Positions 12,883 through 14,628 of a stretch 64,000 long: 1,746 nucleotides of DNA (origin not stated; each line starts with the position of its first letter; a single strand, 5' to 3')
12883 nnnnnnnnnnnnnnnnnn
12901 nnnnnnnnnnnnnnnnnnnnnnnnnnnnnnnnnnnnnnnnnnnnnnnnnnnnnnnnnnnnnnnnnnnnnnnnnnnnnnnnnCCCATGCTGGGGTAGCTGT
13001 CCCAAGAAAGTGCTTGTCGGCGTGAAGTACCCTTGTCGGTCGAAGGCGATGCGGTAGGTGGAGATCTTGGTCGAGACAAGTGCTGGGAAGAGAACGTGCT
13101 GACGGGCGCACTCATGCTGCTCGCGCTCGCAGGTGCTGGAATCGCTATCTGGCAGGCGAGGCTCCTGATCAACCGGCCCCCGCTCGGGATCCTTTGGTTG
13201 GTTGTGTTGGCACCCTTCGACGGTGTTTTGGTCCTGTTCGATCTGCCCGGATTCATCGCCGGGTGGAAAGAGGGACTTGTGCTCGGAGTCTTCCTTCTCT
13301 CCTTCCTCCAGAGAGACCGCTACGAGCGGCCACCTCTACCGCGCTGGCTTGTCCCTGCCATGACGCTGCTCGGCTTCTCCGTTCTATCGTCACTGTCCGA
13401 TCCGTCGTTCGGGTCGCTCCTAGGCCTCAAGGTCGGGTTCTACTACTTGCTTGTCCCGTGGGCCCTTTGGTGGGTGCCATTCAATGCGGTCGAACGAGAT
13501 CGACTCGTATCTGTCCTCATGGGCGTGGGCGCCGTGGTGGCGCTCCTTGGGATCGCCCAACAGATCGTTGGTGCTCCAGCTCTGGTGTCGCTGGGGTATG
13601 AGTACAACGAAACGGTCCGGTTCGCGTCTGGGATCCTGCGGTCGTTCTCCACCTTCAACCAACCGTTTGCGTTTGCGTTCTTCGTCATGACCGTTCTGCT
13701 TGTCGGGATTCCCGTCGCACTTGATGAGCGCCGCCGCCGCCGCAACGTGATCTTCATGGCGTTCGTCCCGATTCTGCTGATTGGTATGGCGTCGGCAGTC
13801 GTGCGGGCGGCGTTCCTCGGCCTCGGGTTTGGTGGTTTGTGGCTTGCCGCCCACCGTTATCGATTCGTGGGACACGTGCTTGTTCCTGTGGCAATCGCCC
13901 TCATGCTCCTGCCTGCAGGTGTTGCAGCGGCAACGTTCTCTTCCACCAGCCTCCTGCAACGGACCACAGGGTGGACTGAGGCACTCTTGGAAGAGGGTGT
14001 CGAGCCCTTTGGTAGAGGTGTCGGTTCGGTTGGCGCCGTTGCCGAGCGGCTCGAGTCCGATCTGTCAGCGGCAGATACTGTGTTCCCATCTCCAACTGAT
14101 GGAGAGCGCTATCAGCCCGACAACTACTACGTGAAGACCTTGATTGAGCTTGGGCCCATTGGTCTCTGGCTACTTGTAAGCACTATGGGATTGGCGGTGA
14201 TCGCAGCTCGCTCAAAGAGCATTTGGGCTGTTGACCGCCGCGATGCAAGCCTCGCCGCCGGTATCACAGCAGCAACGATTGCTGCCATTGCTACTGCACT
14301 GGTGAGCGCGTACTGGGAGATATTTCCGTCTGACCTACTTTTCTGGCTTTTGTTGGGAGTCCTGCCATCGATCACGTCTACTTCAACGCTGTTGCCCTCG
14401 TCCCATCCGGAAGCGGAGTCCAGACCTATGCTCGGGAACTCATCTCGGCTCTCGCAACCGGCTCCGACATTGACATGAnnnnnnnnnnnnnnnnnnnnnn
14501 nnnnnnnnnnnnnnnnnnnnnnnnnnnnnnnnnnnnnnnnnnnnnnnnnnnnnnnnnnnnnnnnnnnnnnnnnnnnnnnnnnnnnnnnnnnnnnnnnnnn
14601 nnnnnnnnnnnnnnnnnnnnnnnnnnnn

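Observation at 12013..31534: About 19.5 kb glycan-biosynthesis/ECF block wedged inside the conserved tRNA-tuf ... tRNA-Trp-secE-nusG-rplKAJL-rpoBC array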

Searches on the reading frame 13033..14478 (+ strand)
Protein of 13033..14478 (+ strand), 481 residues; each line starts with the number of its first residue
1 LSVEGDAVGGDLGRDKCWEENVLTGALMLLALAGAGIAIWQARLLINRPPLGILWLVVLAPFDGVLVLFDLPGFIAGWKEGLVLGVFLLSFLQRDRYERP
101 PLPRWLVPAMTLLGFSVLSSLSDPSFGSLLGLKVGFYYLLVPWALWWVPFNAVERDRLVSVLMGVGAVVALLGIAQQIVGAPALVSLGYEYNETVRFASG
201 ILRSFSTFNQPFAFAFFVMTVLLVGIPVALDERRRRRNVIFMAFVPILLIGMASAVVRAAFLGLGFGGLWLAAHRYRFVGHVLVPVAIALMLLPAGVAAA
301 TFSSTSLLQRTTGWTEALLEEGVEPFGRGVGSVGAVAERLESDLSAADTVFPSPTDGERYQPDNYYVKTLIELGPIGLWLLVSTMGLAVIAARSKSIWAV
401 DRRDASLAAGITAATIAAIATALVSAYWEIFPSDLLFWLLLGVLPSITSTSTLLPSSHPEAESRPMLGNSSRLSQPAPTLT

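Call 4: search_protein_families(library=pfam, proteins=[window:13033-14478:+])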
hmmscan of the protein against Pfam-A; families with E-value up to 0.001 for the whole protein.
window:13033-14478:+ (481 aa): 0 families

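Call 17: search_protein_families(library=ncbifam, proteins=[window:13033-14478:+], max_evalue=0.1)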
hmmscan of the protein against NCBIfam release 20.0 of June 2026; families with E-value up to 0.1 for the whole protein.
window:13033-14478:+ (481 aa): 1 family
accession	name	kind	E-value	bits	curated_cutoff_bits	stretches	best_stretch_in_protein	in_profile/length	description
TIGR02507.1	MtrF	equivalog_domain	0.082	12.6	25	0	403-422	29-48/65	tetrahydromethanopterin S-methyltransferase subunit F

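Call 18: search_protein_families(library=pfam, proteins=[window:13033-14478:+], max_evalue=1)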
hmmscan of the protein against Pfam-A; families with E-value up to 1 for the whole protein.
window:13033-14478:+ (481 aa): 0 families
